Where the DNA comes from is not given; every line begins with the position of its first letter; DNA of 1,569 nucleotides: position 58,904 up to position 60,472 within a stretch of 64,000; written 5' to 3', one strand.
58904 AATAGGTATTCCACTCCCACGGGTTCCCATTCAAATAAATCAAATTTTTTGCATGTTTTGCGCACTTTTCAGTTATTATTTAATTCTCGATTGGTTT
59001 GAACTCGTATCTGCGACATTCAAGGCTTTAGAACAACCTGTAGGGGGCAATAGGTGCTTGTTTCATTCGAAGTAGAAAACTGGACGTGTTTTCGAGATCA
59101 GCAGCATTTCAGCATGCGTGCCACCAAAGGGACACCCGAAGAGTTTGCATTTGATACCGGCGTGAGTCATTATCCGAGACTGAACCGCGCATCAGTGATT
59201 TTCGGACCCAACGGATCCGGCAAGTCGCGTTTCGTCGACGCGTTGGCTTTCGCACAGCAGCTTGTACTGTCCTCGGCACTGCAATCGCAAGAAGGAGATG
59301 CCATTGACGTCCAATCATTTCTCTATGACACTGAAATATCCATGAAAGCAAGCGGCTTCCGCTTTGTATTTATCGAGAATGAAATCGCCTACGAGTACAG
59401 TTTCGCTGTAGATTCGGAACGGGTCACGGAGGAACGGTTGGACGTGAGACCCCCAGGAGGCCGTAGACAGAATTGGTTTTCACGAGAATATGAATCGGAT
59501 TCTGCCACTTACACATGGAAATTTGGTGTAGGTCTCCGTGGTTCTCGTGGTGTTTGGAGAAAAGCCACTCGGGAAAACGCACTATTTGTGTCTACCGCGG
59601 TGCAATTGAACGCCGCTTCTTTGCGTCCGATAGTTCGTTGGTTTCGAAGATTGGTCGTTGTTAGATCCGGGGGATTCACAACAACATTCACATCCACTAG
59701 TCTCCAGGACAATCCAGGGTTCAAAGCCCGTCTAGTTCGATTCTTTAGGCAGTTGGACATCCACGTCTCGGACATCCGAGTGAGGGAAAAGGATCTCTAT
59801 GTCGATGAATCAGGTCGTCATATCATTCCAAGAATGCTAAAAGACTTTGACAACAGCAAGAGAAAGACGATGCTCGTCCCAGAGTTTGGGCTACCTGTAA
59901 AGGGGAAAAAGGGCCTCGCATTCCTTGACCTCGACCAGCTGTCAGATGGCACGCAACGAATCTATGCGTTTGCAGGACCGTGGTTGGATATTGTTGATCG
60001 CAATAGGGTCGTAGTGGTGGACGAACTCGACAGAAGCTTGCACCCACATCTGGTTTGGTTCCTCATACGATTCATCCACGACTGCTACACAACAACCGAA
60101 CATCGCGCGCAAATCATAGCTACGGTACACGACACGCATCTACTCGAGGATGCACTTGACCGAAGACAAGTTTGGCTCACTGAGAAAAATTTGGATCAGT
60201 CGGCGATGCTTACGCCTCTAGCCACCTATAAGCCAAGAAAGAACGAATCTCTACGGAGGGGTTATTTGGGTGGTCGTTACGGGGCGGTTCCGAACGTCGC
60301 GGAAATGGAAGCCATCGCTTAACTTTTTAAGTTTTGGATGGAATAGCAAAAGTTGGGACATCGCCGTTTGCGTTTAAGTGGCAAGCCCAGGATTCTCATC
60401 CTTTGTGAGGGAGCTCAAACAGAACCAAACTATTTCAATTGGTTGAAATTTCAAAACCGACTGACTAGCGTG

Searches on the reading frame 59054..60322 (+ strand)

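Call 57: search_protein_families(library=pfam, proteins=[window:59054-60322:+], max_evalue=0.0001)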
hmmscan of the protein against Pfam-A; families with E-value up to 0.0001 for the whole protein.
window:59054-60322:+ (422 aa): 4 families
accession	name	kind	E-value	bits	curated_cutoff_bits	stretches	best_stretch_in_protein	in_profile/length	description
PF13304.12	AAA_21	-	1.1e-30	108.2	27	1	48-365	3-304/304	AAA domain, putative AbiEii toxin, Type IV TA system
PF02463.25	SMC_N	-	3.5e-08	33.6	40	1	44-77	24-57/220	RecF/RecN/SMC N terminal domain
PF13175.12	AAA_15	-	5.5e-06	26.7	32.1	0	24-124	24-91/374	AAA ATPase domain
PF13555.12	AAA_29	-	2.4e-05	24.4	27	0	42-65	20-43/61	P-loop containing region of AAA domain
